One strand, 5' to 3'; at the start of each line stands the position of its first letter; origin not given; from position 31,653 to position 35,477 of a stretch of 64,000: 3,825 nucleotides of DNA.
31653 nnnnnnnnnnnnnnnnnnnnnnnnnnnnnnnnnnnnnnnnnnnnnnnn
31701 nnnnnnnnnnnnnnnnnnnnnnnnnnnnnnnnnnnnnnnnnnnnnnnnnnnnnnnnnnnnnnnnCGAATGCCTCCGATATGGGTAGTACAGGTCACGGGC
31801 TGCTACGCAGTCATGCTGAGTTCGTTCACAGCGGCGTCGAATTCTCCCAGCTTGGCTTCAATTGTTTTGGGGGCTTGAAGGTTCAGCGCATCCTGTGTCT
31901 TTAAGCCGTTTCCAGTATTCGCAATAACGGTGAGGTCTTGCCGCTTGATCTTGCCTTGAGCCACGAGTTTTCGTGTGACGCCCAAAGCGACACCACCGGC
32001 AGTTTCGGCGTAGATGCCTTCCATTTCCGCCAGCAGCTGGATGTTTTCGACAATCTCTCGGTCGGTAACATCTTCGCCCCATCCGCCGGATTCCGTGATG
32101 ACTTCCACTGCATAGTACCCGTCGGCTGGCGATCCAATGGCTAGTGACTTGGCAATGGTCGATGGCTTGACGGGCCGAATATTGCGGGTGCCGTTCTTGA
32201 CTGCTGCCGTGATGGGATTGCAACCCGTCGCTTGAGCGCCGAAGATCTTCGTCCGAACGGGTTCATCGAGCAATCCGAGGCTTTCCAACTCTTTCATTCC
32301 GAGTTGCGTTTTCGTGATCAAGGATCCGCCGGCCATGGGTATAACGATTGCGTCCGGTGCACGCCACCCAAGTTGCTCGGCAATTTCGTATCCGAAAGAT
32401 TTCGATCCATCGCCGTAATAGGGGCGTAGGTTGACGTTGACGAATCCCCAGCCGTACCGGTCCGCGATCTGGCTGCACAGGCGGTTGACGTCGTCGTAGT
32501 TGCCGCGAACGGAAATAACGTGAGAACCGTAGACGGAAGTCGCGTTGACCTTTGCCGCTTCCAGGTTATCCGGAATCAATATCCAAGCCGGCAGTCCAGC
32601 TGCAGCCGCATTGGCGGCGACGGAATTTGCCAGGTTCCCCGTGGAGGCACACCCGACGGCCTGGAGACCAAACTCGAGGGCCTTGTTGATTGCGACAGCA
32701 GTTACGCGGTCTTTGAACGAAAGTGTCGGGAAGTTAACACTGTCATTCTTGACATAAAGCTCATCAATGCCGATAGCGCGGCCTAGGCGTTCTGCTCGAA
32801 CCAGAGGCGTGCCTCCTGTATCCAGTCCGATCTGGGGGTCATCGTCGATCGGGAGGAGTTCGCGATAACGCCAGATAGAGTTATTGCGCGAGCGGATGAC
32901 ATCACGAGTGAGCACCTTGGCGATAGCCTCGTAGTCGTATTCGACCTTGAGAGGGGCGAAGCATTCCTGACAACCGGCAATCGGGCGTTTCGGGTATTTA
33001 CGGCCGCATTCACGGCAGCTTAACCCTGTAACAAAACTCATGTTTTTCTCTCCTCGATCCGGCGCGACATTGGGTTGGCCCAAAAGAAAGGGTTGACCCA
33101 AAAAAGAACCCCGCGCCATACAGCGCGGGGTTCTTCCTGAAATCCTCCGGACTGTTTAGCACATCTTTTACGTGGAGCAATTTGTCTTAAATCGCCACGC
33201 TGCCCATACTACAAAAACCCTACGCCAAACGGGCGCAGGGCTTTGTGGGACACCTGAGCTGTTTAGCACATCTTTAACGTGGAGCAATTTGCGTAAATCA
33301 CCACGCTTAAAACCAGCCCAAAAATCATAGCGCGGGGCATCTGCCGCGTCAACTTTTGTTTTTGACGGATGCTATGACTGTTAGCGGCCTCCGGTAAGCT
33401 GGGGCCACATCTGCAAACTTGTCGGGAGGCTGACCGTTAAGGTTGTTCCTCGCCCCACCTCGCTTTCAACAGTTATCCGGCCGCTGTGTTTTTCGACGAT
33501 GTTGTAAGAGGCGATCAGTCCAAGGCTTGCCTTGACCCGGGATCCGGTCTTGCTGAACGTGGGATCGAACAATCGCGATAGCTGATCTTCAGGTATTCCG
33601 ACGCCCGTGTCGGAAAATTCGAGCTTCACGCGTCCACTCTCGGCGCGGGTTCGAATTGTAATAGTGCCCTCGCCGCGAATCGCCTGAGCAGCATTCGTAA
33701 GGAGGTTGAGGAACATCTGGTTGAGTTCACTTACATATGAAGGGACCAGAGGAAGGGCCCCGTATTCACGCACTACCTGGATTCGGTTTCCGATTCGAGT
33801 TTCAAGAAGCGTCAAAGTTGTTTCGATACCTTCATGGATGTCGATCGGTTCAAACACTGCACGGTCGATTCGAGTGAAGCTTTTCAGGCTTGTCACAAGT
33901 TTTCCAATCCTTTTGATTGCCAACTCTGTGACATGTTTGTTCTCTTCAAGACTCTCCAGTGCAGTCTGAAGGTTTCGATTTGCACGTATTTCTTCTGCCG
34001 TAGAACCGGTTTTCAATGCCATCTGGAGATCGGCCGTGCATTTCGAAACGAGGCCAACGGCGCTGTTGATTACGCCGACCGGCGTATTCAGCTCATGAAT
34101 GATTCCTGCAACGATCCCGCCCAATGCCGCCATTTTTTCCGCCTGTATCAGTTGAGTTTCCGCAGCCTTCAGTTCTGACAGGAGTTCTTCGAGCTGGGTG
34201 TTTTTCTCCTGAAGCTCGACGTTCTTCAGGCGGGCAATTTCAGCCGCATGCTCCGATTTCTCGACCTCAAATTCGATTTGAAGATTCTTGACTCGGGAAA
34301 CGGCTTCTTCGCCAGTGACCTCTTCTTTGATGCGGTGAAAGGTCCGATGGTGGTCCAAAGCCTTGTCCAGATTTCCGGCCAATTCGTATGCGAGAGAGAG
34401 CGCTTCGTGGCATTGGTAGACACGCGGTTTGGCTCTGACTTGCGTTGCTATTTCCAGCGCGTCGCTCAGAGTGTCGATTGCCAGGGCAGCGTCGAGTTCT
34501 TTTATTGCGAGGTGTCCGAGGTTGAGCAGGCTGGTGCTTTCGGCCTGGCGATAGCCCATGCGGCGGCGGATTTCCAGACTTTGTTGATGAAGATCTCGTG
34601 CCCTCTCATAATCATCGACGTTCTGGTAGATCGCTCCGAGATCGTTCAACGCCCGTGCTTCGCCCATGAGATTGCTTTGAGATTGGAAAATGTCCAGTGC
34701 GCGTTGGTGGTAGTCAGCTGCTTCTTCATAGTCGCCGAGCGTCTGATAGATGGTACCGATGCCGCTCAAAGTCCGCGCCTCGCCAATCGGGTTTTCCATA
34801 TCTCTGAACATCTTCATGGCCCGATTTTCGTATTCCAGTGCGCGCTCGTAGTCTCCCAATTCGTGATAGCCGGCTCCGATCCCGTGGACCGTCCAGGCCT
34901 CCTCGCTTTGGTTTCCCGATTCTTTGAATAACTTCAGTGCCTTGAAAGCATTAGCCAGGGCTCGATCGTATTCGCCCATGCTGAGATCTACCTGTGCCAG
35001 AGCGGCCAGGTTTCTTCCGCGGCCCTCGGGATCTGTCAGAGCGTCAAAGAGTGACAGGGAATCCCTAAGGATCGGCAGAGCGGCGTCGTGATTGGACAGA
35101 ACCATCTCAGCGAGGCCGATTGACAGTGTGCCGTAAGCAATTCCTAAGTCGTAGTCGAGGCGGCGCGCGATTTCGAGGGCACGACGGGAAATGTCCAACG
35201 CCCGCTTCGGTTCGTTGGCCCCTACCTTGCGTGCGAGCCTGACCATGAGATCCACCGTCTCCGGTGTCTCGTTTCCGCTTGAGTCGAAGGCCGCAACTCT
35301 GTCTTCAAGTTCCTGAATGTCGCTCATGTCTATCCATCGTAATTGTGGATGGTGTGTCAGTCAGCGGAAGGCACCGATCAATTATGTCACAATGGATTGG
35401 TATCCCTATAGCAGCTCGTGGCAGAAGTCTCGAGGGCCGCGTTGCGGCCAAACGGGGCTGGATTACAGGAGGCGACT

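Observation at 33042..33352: Promoter, tandem 52-nt repeat leader and intrinsic terminator upstream of the ThrC-like/MoaD-like operon: candidate attenuator or tandem riboswitch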

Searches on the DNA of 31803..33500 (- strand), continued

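Call 40: search_with_rna_model(model_id=R1, sources=[L083, L084, L085, L086, L087, L088, L089, L090, L091, L092, L093, L094, L095, L096, L097, L098, L099, L100, L101, L102, L103, L104, L105, L106, L107, L108, L109, L110, L111, L112, L113, L114, L115, L116, L117, L118, L119, L120, L121, L122, L123, L124, L125, L126, L127, L128, L129, L130, L131, L132, L133, L134, L135, L136, L137, L138, L139, L140, L141, L142, L143, L144, L145, L146, L147, L148, L149, L150, L151, L152, L153, L154, L155, L156, L157, L158, L159, L160, L161, L162], max_evalue=0.1)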
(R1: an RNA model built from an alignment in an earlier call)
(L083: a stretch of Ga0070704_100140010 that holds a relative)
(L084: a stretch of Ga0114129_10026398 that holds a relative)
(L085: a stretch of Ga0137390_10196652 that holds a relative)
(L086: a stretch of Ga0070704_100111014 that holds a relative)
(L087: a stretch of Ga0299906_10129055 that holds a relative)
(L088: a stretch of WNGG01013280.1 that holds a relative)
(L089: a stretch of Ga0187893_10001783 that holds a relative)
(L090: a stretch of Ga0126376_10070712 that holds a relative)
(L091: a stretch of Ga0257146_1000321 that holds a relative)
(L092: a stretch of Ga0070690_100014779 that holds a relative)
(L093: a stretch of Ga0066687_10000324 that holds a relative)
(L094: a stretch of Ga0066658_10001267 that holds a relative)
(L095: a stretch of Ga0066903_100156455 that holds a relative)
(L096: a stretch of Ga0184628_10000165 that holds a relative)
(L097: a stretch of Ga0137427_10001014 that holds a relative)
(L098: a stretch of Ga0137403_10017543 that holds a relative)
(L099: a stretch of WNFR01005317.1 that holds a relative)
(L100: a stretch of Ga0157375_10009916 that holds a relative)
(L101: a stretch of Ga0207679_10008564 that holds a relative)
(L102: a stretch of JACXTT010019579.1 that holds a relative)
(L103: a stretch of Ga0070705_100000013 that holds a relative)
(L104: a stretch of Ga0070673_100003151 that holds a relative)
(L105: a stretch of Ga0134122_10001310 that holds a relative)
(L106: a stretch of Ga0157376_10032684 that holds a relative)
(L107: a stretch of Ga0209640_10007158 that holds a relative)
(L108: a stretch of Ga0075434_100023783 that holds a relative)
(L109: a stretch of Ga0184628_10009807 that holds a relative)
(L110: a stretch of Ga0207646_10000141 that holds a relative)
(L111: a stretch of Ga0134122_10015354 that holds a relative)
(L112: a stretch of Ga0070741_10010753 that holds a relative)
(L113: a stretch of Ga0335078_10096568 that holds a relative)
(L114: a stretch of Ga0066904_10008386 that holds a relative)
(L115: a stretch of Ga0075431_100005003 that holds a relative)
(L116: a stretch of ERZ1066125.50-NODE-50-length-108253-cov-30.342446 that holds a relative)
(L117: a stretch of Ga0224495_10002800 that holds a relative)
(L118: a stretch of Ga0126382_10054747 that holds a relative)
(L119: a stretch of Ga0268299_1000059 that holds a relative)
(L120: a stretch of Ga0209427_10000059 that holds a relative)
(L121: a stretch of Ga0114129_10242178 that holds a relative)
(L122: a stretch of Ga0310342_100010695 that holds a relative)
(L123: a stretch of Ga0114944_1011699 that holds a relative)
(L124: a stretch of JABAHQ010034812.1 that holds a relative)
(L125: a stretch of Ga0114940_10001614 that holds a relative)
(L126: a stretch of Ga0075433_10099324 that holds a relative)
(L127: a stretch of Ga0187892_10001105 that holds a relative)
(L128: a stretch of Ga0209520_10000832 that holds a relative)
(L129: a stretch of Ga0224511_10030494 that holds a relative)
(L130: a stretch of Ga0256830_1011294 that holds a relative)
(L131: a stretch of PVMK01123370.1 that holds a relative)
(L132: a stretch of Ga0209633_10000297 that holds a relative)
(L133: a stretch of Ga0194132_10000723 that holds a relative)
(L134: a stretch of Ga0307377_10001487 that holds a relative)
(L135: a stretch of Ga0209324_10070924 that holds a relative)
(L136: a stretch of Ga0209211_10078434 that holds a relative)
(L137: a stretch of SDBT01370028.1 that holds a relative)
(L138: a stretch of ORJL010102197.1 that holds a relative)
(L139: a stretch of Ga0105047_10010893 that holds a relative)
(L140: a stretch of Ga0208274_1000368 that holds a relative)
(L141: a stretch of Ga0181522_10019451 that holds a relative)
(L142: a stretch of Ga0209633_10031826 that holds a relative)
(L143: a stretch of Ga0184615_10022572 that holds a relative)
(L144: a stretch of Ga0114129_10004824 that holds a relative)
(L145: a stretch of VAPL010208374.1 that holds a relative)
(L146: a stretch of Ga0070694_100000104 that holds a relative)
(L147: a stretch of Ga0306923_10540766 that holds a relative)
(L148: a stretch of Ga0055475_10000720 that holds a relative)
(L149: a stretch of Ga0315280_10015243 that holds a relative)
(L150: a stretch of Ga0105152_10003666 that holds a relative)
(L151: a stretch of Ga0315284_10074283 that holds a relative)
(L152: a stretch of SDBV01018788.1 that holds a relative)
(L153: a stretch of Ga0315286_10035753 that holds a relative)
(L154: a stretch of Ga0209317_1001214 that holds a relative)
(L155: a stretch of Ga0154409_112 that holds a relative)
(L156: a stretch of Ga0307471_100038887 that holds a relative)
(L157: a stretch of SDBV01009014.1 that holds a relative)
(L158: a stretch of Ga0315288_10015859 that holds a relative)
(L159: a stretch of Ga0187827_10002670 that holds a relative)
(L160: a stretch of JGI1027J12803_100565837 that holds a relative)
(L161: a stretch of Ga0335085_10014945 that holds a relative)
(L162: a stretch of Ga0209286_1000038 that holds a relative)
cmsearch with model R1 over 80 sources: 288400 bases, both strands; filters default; matches with E-value up to 0.1: 56.
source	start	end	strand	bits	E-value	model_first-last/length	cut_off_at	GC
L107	1266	1325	+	77.9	5.6e-17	1-60/60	no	0.48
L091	1193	1252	+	77.8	6.1e-17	1-60/60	no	0.43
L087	300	358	+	76.3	1.4e-16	1-60/60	no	0.49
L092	1207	1266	+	76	1.7e-16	1-60/60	no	0.5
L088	1375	1433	+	75.4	2.4e-16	1-60/60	no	0.46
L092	1326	1384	+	75.2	2.6e-16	1-60/60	no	0.47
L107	1385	1443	+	75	2.9e-16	1-60/60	no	0.54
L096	1362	1420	+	74.6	3.8e-16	1-60/60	no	0.46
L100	1362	1420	+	74.6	3.8e-16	1-60/60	no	0.46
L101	1168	1226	+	74.6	3.8e-16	1-60/60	no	0.46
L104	1362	1420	+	74.6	3.8e-16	1-60/60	no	0.46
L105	1353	1411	+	74.6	3.8e-16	1-60/60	no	0.46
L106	1362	1420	+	74.6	3.8e-16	1-60/60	no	0.46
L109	15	73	+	74.6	3.8e-16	1-60/60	no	0.46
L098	1373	1431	+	74.4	4.1e-16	1-60/60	no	0.49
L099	1374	1432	+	74.4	4.1e-16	1-60/60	no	0.49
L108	1377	1435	+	74.4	4.1e-16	1-60/60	no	0.49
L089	1356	1414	+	74.4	4.3e-16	1-60/60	no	0.54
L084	1254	1312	+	73.6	6.6e-16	1-60/60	no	0.47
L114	1099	1157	+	73.1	8.7e-16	1-60/60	no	0.49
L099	1258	1316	+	73.1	8.9e-16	1-60/60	no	0.44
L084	1368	1427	+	73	9.3e-16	1-60/60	no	0.47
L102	1350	1409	+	72.9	9.9e-16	1-60/60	no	0.47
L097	1356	1414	+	72.8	1e-15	1-60/60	no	0.49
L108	1260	1318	+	72.8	1e-15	1-60/60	no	0.44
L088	1260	1319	+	72.8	1.1e-15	1-60/60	no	0.43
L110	357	417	+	71.8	1.8e-15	1-60/60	no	0.48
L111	111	170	+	71.8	1.8e-15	1-60/60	no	0.47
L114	920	977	+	71.6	2.1e-15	1-60/60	no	0.45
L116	1235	1295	+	71.5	2.1e-15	1-60/60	no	0.44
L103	1376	1435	+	71.2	2.5e-15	1-60/60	no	0.47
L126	1376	1435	+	71.2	2.5e-15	1-60/60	no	0.47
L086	302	361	+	71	3e-15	1-60/60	no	0.48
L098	1256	1314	+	70.9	3.1e-15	1-60/60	no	0.46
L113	741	798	+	70.7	3.3e-15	1-60/60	no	0.47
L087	147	205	+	70.6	3.5e-15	1-60/60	no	0.46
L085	81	139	+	70.6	3.6e-15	1-60/60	no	0.53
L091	1305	1364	+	70.2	4.7e-15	1-60/60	no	0.53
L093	1313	1372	+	69.1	8.6e-15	1-60/60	no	0.45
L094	1314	1373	+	69.1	8.6e-15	1-60/60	no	0.45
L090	767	826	+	68.6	1.1e-14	1-60/60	no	0.42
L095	1225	1284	+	68.6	1.1e-14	1-60/60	no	0.42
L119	1235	1295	+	67.7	1.9e-14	1-60/60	no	0.46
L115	419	479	+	66.4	4.1e-14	1-60/60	no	0.48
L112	1280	1339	+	66.2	4.6e-14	1-60/60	no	0.48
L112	1140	1201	+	65.8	5.7e-14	1-60/60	no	0.44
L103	1268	1325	+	65.6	6.2e-14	1-60/60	no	0.47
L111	4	61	+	65.6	6.2e-14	1-60/60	no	0.47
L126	1269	1326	+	65.6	6.2e-14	1-60/60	no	0.47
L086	178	237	+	64.6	1.1e-13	1-60/60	no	0.43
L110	486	543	+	64.1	1.5e-13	1-60/60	no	0.45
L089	1239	1298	+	63.9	1.7e-13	1-60/60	no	0.45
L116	1365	1423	+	63.5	2e-13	1-60/60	no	0.42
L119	1365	1423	+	63.5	2e-13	1-60/60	no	0.42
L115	579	636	+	62.8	3.2e-13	1-60/60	no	0.45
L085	1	24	+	17.3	0.057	37-60/60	5'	0.46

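Call 53: search_rna_families(sources=[L084, L086, L087, L088, L089, L091, L092, L098, L103, L107, L110, L112, L114, L115, L116, L097, L102], threshold=evalue, max_evalue=1)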
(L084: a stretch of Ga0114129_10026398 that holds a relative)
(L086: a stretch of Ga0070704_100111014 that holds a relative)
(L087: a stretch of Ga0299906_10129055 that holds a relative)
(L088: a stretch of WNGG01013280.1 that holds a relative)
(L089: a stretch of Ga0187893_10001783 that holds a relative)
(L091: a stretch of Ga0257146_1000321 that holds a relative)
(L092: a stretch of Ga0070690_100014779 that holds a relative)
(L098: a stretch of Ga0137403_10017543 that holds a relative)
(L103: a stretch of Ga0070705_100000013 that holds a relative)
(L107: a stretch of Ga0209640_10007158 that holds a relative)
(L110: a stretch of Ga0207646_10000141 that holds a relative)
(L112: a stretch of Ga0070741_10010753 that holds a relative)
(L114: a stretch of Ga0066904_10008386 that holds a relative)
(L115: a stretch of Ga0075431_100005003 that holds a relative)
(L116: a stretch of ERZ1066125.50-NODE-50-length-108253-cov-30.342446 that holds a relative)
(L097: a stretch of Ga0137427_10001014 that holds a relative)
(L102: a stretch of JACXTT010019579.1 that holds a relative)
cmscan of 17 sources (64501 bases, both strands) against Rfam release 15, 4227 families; matches with E-value up to 1: 55.
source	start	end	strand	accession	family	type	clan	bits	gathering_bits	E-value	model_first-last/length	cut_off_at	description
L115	3372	3453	+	RF04070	MIR6440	Gene; miRNA;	-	57.4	95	1.3e-08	1-108/108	no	MIR6440 microRNA precursor family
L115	3372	3453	+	RF03878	mir-B6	Gene; miRNA;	-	46.8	89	0.0028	1-83/83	no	mir-B6 microRNA precursor family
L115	3372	3453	-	RF03878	mir-B6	Gene; miRNA;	-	46.2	89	0.0037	1-83/83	no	mir-B6 microRNA precursor family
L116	1229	1302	+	RF00521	SAM_alpha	Cis-reg; riboswitch;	-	41.3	36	6.6e-06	1-79/79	no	Alpha-proteobacteria SAM riboswitch aptamer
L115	413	487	+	RF00521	SAM_alpha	Cis-reg; riboswitch;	-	40.7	36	9.8e-06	1-79/79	no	Alpha-proteobacteria SAM riboswitch aptamer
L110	351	425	+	RF00521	SAM_alpha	Cis-reg; riboswitch;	-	39.4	36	2.3e-05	1-79/79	no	Alpha-proteobacteria SAM riboswitch aptamer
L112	1134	1209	+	RF00521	SAM_alpha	Cis-reg; riboswitch;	-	39.4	36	2.2e-05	1-79/79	no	Alpha-proteobacteria SAM riboswitch aptamer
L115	3373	3452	+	RF03937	mir-9456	Gene; miRNA;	-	35.4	80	0.0035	1-68/68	no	mir-9456 microRNA precursor family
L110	3113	3203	-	RF03878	mir-B6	Gene; miRNA;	-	34.9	89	0.63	1-83/83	no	mir-B6 microRNA precursor family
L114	1160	1225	-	RF00506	Thr_leader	Cis-reg; leader;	-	34.9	55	0.0094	1-118/118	no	Threonine operon leader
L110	3121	3195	-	RF03294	mir-H3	Gene; miRNA;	-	33.5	70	0.4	1-81/81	no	mir-H3 microRNA precursor family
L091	1187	1260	+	RF00521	SAM_alpha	Cis-reg; riboswitch;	-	33.4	36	0.00098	1-79/79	no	Alpha-proteobacteria SAM riboswitch aptamer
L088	1322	1419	-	RF00512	Leu_leader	Cis-reg; leader;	-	33.3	50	0.0049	1-148/148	no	Leucine operon leader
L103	1367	1486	+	RF00397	SNORA14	Gene; snRNA; snoRNA; HACA-box;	-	33.2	36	0.022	1-135/135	no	Small nucleolar RNA SNORA14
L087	141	213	+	RF00521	SAM_alpha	Cis-reg; riboswitch;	-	32.3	36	0.0019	1-79/79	no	Alpha-proteobacteria SAM riboswitch aptamer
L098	1367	1438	+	RF00521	SAM_alpha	Cis-reg; riboswitch;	-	32.2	36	0.002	1-79/79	no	Alpha-proteobacteria SAM riboswitch aptamer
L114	1145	1200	+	RF00506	Thr_leader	Cis-reg; leader;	-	31.8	55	0.053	1-118/118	no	Threonine operon leader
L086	18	104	-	RF04173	MIR847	Gene; miRNA;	-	31.5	184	0.01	1-164/164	no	MIR847 microRNA precursor family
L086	367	462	-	RF00512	Leu_leader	Cis-reg; leader;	-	31.1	50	0.019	1-148/148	no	Leucine operon leader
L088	1369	1441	+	RF00521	SAM_alpha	Cis-reg; riboswitch;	-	31.1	36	0.004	1-79/79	no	Alpha-proteobacteria SAM riboswitch aptamer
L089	1350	1421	+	RF00521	SAM_alpha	Cis-reg; riboswitch;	-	31.1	36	0.0041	1-79/79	no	Alpha-proteobacteria SAM riboswitch aptamer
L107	1379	1450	+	RF00521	SAM_alpha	Cis-reg; riboswitch;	-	31.1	36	0.0042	1-79/79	no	Alpha-proteobacteria SAM riboswitch aptamer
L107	1448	1482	-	RF00506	Thr_leader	Cis-reg; leader;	-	31.1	55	0.075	81-115/118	no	Threonine operon leader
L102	1344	1417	+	RF00521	SAM_alpha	Cis-reg; riboswitch;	-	30.5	36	0.0058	1-79/79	no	Alpha-proteobacteria SAM riboswitch aptamer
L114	914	985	+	RF00521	SAM_alpha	Cis-reg; riboswitch;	-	30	36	0.0081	1-79/79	no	Alpha-proteobacteria SAM riboswitch aptamer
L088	1319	1393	-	RF00506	Thr_leader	Cis-reg; leader;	-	29.6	55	0.17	1-118/118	no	Threonine operon leader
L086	364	431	-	RF00506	Thr_leader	Cis-reg; leader;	-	29.4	55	0.19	1-118/118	no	Threonine operon leader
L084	1362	1435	+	RF00521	SAM_alpha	Cis-reg; riboswitch;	-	29.1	36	0.014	1-79/79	no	Alpha-proteobacteria SAM riboswitch aptamer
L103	1370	1442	+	RF00521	SAM_alpha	Cis-reg; riboswitch;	-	28.5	36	0.021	1-79/79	no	Alpha-proteobacteria SAM riboswitch aptamer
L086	296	369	+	RF00521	SAM_alpha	Cis-reg; riboswitch;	-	28.3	36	0.024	1-79/79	no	Alpha-proteobacteria SAM riboswitch aptamer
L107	1447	1483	+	RF01791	F6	Gene; sRNA;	-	28.1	46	0.7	1-57/57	no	F6 TB sRNA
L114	1093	1164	+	RF00521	SAM_alpha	Cis-reg; riboswitch;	-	27.9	36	0.029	1-79/79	no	Alpha-proteobacteria SAM riboswitch aptamer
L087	294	366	+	RF00521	SAM_alpha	Cis-reg; riboswitch;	-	27.8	36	0.032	1-79/79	no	Alpha-proteobacteria SAM riboswitch aptamer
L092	1320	1392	+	RF00521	SAM_alpha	Cis-reg; riboswitch;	-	27.8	36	0.032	1-79/79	no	Alpha-proteobacteria SAM riboswitch aptamer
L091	1299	1372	+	RF00521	SAM_alpha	Cis-reg; riboswitch;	-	27.6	36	0.036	1-79/79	no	Alpha-proteobacteria SAM riboswitch aptamer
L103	1266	1360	+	RF00512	Leu_leader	Cis-reg; leader;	-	27.6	50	0.15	1-148/148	no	Leucine operon leader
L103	1226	1364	+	RF02346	ar35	Gene; sRNA;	-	27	45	0.44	1-144/144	no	Alphaproteobacterial sRNA ar35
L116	1431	1500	-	RF00506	Thr_leader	Cis-reg; leader;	-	27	55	0.69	1-118/118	no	Threonine operon leader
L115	442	521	+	RF00506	Thr_leader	Cis-reg; leader;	-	26.9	55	0.73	1-118/118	no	Threonine operon leader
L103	1327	1421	-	RF00512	Leu_leader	Cis-reg; leader;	-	26.8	50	0.25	1-148/148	no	Leucine operon leader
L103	1324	1393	-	RF00506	Thr_leader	Cis-reg; leader;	-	26.4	55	0.95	1-118/118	no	Threonine operon leader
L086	172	245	+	RF00521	SAM_alpha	Cis-reg; riboswitch;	-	26.3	36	0.08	1-79/79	no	Alpha-proteobacteria SAM riboswitch aptamer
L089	1233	1306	+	RF00521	SAM_alpha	Cis-reg; riboswitch;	-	26.3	36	0.082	1-79/79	no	Alpha-proteobacteria SAM riboswitch aptamer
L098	1318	1358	+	RF00489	ctRNA_p42d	Gene; antisense;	-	25.8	50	0.25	1-46/46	no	ctRNA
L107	1260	1332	+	RF00521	SAM_alpha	Cis-reg; riboswitch;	-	25.8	36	0.11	1-79/79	no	Alpha-proteobacteria SAM riboswitch aptamer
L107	3842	3921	+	RF03323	mir-3613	Gene; miRNA;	-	25.7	91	0.44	1-86/86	no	mir-3613 microRNA precursor family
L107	1448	1503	-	RF00512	Leu_leader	Cis-reg; leader;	-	25.4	50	0.55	1-148/148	no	Leucine operon leader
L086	345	401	+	RF00512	Leu_leader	Cis-reg; leader;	-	25.1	50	0.65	1-148/148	no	Leucine operon leader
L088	1294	1355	+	RF00512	Leu_leader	Cis-reg; leader;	-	25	50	0.71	1-148/148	no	Leucine operon leader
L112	1274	1347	+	RF00521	SAM_alpha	Cis-reg; riboswitch;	-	24.6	36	0.23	1-79/79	no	Alpha-proteobacteria SAM riboswitch aptamer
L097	1350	1421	+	RF00521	SAM_alpha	Cis-reg; riboswitch;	-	24.3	36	0.28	1-79/79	no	Alpha-proteobacteria SAM riboswitch aptamer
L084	1248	1319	+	RF00521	SAM_alpha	Cis-reg; riboswitch;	-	23.7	36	0.41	1-79/79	no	Alpha-proteobacteria SAM riboswitch aptamer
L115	573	643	+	RF00521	SAM_alpha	Cis-reg; riboswitch;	-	23.5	36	0.47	1-79/79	no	Alpha-proteobacteria SAM riboswitch aptamer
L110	414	451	+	RF02657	sot2652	Gene; sRNA;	-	22.7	61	0.81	123-160/187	no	Sense overlapping transcript RNA 2652 (sot)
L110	480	551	+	RF00521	SAM_alpha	Cis-reg; riboswitch;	-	22.6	36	0.8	1-79/79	no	Alpha-proteobacteria SAM riboswitch aptamer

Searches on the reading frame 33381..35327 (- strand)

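Call 9: search_protein_families(library=pfam, proteins=[window:33381-35327:-])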
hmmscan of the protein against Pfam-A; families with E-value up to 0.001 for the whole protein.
window:33381-35327:- (648 aa): 12 families
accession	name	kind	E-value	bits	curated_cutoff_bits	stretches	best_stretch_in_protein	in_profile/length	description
PF13424.12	TPR_12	-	9e-38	128.8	30.1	4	184-255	3-76/77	Tetratricopeptide repeat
PF02518.31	HATPase_c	-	9.7e-22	78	26.4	1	534-636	5-109/111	Histidine kinase-, DNA gyrase B-, and HSP90-like ATPase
PF00515.34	TPR_1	-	2.1e-20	72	27.8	1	184-214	1-31/34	Tetratricopeptide repeat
PF13374.12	TPR_10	-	3.1e-16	59.2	27.5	2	224-256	2-34/42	Tetratricopeptide repeat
PF07719.23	TPR_2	-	5e-12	45.4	27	0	184-214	1-31/34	Tetratricopeptide repeat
PF13176.12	TPR_7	-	1e-11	44.4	27.9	1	186-212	1-27/36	Tetratricopeptide repeat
PF13181.12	TPR_8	-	5.2e-09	36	25.7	0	185-213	2-30/34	Tetratricopeptide repeat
PF24885.1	TPR_NPHP3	-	3.3e-08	33.7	100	1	150-263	105-222/239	Nephrocystin-3 TPR domain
PF17874.7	TPR_MalT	-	5e-07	29.7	45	1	107-363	4-261/336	MalT-like TPR region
PF14938.12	SNAP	-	7.2e-06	26.1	25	1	136-248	66-179/282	Soluble NSF attachment protein, SNAP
PF13428.12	TPR_14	-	5.5e-05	23.9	23.5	0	191-216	8-33/44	Tetratricopeptide repeat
PF07720.18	TPR_3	-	0.00059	20.3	20.7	0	229-253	6-30/34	Tetratricopeptide repeat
